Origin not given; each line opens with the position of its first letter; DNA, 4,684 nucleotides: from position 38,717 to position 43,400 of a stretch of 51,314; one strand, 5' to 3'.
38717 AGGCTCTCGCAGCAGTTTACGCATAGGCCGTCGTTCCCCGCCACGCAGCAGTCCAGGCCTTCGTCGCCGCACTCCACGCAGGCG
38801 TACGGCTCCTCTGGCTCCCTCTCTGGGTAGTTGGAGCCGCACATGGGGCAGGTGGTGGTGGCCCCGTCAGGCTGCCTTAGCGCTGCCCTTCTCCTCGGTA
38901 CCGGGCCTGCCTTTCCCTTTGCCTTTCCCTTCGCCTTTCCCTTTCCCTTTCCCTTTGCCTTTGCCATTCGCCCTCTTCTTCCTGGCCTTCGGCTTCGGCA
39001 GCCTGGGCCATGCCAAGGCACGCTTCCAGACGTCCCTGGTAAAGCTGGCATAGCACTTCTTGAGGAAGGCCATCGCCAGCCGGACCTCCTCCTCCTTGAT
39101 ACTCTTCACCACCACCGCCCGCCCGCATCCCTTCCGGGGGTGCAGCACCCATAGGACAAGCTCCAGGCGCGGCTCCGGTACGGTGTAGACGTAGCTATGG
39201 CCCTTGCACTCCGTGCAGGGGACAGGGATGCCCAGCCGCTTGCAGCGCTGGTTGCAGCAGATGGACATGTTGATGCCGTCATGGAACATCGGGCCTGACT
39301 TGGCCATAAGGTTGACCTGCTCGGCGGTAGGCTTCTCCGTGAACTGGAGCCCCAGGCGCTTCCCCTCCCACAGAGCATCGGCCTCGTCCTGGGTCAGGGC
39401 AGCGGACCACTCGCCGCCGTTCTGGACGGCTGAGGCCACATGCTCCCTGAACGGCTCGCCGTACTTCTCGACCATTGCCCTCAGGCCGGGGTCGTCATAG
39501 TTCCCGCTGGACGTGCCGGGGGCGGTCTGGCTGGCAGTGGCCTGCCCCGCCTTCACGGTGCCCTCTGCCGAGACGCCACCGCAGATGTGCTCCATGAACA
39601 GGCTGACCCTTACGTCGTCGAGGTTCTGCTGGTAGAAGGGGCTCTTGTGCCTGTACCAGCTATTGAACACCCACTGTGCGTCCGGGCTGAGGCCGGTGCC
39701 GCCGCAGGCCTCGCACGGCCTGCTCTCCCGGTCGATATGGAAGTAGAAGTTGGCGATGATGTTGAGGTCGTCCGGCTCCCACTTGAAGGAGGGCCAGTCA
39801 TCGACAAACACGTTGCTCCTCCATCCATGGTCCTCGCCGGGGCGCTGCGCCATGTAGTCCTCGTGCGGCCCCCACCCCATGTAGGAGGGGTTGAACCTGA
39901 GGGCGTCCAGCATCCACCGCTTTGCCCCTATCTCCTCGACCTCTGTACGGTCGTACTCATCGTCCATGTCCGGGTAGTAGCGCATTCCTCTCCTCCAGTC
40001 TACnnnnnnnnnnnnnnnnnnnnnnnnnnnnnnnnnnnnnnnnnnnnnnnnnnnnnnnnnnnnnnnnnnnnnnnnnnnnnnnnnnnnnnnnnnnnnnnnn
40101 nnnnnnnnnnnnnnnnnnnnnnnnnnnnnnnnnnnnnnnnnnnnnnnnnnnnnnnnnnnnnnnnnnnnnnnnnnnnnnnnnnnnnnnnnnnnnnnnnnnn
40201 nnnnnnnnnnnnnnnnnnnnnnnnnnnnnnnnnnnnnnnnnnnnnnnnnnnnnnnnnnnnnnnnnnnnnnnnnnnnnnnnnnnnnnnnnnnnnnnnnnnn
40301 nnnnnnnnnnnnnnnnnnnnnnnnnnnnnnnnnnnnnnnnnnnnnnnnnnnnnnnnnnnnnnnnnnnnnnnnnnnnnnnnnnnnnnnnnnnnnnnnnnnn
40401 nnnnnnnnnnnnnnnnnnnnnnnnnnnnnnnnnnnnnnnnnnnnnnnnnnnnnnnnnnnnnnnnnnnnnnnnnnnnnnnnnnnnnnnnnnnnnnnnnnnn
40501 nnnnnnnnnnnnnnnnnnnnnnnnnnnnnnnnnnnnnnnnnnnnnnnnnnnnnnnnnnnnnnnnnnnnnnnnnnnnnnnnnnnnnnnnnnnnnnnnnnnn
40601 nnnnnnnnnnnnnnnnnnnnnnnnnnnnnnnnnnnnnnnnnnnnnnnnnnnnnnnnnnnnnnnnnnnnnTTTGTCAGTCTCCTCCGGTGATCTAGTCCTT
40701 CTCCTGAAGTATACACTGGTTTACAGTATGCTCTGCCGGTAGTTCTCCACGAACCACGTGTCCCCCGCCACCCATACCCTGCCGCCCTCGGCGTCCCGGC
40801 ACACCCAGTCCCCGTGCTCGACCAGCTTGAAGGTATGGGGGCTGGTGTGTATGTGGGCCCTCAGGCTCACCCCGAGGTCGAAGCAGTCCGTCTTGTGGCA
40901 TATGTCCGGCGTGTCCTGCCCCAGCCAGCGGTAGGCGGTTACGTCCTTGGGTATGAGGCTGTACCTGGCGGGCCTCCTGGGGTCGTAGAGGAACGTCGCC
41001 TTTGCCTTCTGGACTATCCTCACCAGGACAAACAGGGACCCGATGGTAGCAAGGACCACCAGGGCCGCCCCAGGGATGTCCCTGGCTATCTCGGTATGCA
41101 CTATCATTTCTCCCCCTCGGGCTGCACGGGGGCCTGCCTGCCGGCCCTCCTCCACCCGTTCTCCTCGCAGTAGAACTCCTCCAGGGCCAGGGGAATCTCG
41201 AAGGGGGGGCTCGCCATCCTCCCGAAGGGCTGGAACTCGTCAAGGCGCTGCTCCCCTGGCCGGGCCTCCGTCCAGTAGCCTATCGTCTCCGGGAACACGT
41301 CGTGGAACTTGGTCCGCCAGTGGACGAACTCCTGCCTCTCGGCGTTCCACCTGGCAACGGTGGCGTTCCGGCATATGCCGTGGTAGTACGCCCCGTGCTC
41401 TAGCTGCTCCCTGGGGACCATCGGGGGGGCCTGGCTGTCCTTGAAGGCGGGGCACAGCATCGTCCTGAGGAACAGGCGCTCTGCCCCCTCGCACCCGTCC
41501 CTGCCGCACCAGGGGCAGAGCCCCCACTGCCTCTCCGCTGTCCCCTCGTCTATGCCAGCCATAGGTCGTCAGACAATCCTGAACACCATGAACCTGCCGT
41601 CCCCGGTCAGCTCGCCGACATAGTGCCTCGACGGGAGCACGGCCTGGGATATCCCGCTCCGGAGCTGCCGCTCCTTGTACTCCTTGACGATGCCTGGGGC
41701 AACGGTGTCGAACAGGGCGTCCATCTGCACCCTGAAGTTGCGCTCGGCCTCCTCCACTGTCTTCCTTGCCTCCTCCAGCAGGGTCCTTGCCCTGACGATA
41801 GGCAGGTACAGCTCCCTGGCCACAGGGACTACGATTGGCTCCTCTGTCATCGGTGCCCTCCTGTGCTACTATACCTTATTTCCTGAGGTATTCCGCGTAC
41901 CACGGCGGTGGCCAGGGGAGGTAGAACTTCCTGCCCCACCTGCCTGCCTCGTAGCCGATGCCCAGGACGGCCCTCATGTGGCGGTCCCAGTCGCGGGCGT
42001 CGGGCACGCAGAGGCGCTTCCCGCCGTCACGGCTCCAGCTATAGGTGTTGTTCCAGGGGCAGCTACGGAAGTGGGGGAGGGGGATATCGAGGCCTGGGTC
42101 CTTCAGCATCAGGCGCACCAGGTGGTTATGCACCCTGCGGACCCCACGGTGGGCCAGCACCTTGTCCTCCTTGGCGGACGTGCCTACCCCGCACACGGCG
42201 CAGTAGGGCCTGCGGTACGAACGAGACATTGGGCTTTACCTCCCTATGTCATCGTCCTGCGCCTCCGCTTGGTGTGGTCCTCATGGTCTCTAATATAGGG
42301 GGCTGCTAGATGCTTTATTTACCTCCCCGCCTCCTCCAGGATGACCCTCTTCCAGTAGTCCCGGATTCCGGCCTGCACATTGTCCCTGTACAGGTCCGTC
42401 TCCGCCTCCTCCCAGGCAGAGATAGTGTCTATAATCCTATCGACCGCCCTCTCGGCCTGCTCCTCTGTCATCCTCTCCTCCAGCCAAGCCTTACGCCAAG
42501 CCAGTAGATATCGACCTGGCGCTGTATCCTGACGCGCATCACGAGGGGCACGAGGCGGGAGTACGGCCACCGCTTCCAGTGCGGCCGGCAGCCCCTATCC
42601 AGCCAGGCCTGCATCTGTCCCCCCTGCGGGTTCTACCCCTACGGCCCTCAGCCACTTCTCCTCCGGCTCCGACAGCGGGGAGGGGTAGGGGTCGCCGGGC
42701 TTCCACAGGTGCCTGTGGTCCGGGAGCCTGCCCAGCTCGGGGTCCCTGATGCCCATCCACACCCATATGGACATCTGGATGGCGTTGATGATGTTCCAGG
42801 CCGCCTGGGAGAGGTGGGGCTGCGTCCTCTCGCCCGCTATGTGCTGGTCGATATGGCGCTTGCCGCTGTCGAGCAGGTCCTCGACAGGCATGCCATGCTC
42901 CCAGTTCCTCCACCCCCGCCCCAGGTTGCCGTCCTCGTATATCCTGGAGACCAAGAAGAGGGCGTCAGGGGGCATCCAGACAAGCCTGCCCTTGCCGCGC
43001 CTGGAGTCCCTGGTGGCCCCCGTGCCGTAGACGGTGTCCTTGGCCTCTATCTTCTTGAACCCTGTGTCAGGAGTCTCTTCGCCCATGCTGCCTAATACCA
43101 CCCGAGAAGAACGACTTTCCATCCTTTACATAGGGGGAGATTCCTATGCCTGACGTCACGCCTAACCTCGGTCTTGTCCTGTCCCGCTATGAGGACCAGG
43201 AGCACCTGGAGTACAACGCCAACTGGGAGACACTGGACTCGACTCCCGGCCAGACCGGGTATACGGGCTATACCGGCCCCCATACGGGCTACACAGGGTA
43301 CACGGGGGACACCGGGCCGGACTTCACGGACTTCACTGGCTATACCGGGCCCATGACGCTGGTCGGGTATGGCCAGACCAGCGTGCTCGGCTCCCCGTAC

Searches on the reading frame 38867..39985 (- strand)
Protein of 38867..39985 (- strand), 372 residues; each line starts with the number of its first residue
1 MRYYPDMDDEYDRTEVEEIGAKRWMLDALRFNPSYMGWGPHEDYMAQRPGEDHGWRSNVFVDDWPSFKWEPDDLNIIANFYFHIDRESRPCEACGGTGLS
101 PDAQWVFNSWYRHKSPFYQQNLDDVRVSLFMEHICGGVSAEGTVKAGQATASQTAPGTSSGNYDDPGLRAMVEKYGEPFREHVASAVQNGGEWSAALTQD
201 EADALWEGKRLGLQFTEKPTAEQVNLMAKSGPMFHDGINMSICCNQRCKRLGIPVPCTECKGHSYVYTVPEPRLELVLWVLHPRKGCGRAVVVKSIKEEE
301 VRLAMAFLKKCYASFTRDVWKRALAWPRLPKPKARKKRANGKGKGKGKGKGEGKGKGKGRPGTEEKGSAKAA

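Call 21: search_protein_families(library=pfam, proteins=[window:38867-39985:-], max_evalue=0.01)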
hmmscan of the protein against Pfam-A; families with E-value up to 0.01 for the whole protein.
window:38867-39985:- (372 aa): 0 families

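Call 22: search_protein_families(library=phrogs, proteins=[window:38867-39985:-], max_evalue=0.001)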
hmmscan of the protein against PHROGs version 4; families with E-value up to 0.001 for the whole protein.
window:38867-39985:- (372 aa): 1 family
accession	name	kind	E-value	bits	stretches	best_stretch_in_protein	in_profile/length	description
phrog_7880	-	unknown function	0.00049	20.8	1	276-333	83-139/202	-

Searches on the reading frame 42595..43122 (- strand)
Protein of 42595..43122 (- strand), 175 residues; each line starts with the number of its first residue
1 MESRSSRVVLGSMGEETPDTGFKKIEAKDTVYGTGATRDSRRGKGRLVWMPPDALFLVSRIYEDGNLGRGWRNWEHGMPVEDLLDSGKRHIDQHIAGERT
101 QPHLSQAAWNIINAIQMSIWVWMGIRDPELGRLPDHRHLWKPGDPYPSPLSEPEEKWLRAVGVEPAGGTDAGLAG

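Call 72: find_related_loci(query=window:42595-43122:-, collection=viral_contigs, flank=5000)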
Query window:42595-43122:- (175 aa) in viral_contigs; peptide patterns used: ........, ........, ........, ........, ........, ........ (x = any residue, [..] = any of these).
12 stretches matched a pattern; 2 encode a relative of the query (tblastn E <= 1e-3); 2 distinct loci.
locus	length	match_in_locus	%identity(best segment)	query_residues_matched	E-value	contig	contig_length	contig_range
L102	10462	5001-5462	58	19-166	6e-55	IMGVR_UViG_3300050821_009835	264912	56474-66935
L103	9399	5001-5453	52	20-164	3e-45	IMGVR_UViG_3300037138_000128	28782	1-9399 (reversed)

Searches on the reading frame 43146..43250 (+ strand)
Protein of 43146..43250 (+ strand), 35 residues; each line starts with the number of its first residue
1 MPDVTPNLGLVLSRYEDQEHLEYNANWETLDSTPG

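Call 53: search_protein_representatives(protein=window:43146-43250:+)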
Query: 35 residues. Proteins with E-value up to 0.001 (for the whole library): 14; up to 1e-10: 5; up to 1e-30: 0. The best 14 are listed.
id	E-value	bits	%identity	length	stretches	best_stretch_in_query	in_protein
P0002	1.0e-15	70.6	97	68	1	1-35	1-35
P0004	3.7e-12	59.8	91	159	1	1-32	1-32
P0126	5.5e-12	59.3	85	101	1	1-33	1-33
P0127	7.3e-12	58.9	91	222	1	1-32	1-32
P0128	6.1e-11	56.1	88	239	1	1-32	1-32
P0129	1.1e-07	46.3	-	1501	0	-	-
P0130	2.5e-06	42.1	71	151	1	3-33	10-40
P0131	3.2e-06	41.8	69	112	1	1-32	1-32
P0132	9.6e-06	40.4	91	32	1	1-23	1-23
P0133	1.2e-05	40.1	38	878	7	5-25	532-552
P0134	1.9e-05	39.5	75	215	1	5-32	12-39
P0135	5.7e-05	38.0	62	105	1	1-34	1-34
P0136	6.6e-05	37.8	44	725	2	4-24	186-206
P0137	6.2e-04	34.9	62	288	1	1-32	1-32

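Call 94: search_protein_families(library=pfam, proteins=[P0137, P0127, P0128, P0134, P0130], max_evalue=0.1)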
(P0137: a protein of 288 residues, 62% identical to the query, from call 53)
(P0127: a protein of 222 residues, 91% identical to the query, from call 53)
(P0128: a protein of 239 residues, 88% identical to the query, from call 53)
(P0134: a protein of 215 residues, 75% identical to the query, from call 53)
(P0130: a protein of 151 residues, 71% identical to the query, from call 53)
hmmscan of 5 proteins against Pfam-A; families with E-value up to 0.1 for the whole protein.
P0137 (288 aa): 0 families

P0127 (222 aa): 6 families
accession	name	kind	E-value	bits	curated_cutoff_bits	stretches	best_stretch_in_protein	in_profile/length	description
PF12799.13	LRR_4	-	1.8e-07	31.7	27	2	98-133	3-40/44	Leucine Rich repeats (2 copies)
PF13855.12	LRR_8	-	3.1e-06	27.3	27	1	135-171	22-61/61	Leucine rich repeat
PF08309.17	LVIVD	-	9e-05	22.2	20.2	0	99-120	14-35/42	LVIVD repeat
PF12577.13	PPARgamma_N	-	0.014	16.4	25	0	146-166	31-51/78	PPAR gamma N-terminal region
PF00560.39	LRR_1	-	0.014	15.8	20.6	0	98-118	2-22/23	Leucine Rich Repeat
PF23952.1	LRR_EndoS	-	0.06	14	27.9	0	108-147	76-115/116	Endo-beta-N-acetylglucosaminidase EndoS LRR domain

P0128 (239 aa): 0 families

P0134 (215 aa): 1 family
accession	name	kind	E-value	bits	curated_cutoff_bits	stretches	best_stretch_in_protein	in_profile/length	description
PF19608.4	DUF6113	-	0.08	13.1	27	0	59-154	27-121/129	Family of unknown function (DUF6113)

P0130 (151 aa): 0 families

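Call 96: search_protein_families(library=phrogs, proteins=[P0137, P0127, P0128, P0134, P0130], max_evalue=0.01)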
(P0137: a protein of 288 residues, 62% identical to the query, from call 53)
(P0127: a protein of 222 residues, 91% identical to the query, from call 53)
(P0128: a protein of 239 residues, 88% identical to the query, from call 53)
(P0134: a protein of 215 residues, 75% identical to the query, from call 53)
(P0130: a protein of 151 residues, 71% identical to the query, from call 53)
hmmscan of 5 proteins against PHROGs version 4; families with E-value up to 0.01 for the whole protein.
P0137 (288 aa): 7 families
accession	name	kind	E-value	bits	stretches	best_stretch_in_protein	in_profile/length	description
phrog_454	-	tail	7.3e-09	35.3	1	146-183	354-391/1376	tail fiber protein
phrog_2631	-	tail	1.1e-08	35.2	1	101-185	314-379/644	tail fiber protein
phrog_9625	-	unknown function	1.2e-08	34.1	1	65-210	769-923/1586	-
phrog_4209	-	tail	6.4e-08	33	1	145-220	103-178/406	tail fiber protein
phrog_7032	-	tail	1.6e-06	27.5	1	131-186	230-285/866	tail fiber protein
phrog_17153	-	unknown function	3.1e-05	24.6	1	62-98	7-43/288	-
phrog_22682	-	tail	0.0001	22.6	1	89-187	167-258/400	tail fiber protein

P0127 (222 aa): 2 families
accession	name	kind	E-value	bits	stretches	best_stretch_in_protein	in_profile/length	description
phrog_7816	-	unknown function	1.2e-15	57.9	1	86-187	224-325/739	-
phrog_6688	-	unknown function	8.5e-08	32.3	1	83-172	429-524/681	-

P0128 (239 aa): 0 families

P0134 (215 aa): 0 families

P0130 (151 aa): 0 families
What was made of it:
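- On Phage tail fibre or receptor-binding protein: P0137, which shares the small gene's N-terminal module, does hit tail-fibre PHROGs over non-collagen residues 101-220 (call 96).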
